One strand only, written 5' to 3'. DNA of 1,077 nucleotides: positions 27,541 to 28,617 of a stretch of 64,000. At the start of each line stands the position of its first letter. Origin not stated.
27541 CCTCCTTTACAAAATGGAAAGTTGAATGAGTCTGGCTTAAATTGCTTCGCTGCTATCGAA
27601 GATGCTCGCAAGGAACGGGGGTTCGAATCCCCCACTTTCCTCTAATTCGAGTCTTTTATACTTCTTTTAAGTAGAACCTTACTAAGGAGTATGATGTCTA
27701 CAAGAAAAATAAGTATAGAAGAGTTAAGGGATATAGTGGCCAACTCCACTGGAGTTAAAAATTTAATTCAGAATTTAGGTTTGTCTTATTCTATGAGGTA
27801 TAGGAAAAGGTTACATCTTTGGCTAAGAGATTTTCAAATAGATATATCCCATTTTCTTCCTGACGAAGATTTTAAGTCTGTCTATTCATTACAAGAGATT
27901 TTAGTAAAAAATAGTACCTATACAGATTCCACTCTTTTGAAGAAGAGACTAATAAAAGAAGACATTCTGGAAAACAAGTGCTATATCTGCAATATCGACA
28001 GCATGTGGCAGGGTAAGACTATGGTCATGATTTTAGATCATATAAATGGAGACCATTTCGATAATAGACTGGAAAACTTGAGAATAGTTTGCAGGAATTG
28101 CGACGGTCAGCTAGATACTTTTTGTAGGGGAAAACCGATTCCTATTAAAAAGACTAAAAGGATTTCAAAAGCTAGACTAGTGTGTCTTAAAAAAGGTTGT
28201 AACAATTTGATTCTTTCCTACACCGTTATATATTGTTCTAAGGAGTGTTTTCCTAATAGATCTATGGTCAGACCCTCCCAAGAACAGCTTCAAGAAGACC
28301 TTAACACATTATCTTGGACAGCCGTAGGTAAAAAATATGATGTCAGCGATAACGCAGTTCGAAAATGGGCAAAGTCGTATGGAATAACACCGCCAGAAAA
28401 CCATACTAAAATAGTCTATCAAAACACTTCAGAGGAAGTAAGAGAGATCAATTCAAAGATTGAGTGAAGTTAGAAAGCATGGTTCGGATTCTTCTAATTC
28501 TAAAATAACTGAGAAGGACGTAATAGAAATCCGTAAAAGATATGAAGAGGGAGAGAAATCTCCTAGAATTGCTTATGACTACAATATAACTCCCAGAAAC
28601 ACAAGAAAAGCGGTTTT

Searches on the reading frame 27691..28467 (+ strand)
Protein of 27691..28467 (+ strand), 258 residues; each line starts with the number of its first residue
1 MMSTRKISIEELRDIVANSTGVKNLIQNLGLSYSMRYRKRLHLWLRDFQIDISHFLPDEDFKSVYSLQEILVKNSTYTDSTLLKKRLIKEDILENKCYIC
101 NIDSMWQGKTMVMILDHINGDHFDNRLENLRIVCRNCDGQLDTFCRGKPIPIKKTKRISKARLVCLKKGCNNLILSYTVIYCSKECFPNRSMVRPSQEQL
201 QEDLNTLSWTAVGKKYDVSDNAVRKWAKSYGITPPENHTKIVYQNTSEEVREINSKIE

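Call 66: search_protein_families(library=pfam, proteins=[window:27691-28467:+], max_evalue=0.001)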
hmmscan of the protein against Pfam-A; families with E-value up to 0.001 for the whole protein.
window:27691-28467:+ (258 aa): 1 family
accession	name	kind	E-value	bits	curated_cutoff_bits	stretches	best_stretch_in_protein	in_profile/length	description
PF13392.12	HNH_3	-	0.00033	20.7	24.8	1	113-134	19-40/46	HNH endonuclease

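Call 67: search_protein_families(library=phrogs, proteins=[window:27691-28467:+], max_evalue=0.001)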
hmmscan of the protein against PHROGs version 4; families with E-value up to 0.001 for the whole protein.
window:27691-28467:+ (258 aa): 6 families
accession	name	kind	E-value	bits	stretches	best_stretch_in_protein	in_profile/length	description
phrog_10822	-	DNA, RNA and nucleotide metabolism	2.9e-41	142.7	1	1-230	2-245/245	HNH endonuclease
phrog_14736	-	DNA, RNA and nucleotide metabolism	9.4e-18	65.6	1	67-166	5-101/202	HNH endonuclease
phrog_15471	-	DNA, RNA and nucleotide metabolism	5.6e-07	30.6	1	117-237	55-179/183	HNH endonuclease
phrog_4578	-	DNA, RNA and nucleotide metabolism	3.5e-05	24.7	1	110-133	27-50/130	HNH endonuclease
phrog_99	-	DNA, RNA and nucleotide metabolism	0.00025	21.8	1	113-133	176-196/383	HNH endonuclease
phrog_333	-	DNA, RNA and nucleotide metabolism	0.00086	20.5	0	86-138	23-75/138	HNH endonuclease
